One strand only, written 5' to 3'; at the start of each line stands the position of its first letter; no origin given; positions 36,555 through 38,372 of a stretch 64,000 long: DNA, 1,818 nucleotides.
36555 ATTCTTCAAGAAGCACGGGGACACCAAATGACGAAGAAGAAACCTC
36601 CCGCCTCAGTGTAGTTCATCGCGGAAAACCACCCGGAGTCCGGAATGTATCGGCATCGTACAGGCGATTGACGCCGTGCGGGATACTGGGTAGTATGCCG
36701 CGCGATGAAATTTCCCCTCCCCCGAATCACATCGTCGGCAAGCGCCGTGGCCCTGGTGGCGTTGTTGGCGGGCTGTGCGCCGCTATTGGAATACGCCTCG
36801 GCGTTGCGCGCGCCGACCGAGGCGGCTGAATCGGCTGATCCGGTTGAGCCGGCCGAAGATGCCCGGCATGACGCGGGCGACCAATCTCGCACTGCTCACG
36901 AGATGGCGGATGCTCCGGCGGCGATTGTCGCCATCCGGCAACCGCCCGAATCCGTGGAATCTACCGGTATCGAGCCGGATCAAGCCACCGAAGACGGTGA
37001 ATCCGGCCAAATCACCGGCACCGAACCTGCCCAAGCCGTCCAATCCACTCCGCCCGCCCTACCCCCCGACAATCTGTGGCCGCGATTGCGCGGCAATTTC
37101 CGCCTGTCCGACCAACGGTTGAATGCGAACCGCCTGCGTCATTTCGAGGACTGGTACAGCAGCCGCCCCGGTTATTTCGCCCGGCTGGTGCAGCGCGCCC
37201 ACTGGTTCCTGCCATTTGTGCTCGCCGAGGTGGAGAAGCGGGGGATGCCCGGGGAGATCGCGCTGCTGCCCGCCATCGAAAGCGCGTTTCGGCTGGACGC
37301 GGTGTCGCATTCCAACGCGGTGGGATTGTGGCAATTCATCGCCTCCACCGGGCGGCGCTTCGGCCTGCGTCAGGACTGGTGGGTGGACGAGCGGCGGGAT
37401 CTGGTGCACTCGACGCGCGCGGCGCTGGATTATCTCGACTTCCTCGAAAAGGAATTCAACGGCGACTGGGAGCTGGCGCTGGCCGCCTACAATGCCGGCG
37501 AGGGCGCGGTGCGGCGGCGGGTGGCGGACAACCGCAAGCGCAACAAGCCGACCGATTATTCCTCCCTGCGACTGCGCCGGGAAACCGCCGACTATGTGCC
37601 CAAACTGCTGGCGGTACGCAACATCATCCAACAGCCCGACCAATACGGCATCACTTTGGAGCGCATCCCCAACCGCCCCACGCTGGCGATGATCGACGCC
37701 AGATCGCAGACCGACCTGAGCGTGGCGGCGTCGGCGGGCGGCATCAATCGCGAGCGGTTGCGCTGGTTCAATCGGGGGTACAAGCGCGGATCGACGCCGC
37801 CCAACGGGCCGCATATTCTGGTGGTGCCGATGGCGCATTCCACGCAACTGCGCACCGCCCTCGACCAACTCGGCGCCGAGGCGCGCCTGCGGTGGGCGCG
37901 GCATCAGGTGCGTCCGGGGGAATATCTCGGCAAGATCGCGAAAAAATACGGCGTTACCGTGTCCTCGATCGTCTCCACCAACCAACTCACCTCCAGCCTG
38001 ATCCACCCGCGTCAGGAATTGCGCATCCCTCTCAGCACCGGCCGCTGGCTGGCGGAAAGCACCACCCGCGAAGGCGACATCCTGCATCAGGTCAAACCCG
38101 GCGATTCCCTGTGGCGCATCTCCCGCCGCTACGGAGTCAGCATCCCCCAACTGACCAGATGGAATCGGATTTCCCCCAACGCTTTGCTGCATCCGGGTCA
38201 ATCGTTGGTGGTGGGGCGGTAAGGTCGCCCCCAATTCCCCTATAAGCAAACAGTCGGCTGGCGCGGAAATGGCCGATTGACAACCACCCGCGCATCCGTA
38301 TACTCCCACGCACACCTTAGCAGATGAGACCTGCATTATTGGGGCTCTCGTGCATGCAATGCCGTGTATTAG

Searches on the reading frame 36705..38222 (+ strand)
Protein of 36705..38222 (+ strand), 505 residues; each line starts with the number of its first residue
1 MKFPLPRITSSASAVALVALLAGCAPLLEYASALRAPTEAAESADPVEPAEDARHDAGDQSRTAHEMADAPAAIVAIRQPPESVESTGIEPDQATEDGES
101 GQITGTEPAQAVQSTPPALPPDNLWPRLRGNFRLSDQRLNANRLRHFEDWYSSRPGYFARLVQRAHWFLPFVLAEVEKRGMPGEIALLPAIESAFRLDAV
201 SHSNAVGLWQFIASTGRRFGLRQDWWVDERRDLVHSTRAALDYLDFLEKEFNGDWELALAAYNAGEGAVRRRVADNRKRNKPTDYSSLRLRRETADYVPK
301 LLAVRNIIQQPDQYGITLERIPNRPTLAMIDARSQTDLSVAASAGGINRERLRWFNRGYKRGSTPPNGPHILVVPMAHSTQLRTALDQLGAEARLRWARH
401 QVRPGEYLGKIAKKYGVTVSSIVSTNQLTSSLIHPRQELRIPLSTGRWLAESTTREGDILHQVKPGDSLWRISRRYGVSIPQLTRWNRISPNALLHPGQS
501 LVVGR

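Call 72: search_protein_families(library=pfam, proteins=[window:36705-38222:+], max_evalue=0.00001)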
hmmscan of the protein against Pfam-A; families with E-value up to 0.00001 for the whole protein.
window:36705-38222:+ (505 aa): 3 families
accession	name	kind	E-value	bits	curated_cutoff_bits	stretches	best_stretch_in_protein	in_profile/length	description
PF01476.26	LysM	-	1.9e-29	101.8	20.9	2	461-503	1-42/43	LysM domain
PF01464.25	SLT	-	5.6e-26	90.8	21.3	1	175-281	7-113/117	Transglycosylase SLT domain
PF23473.1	LysM3_LYK4_5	-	8.3e-06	26.2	29.3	0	402-443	7-48/48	LYK4/5 LysM3 domain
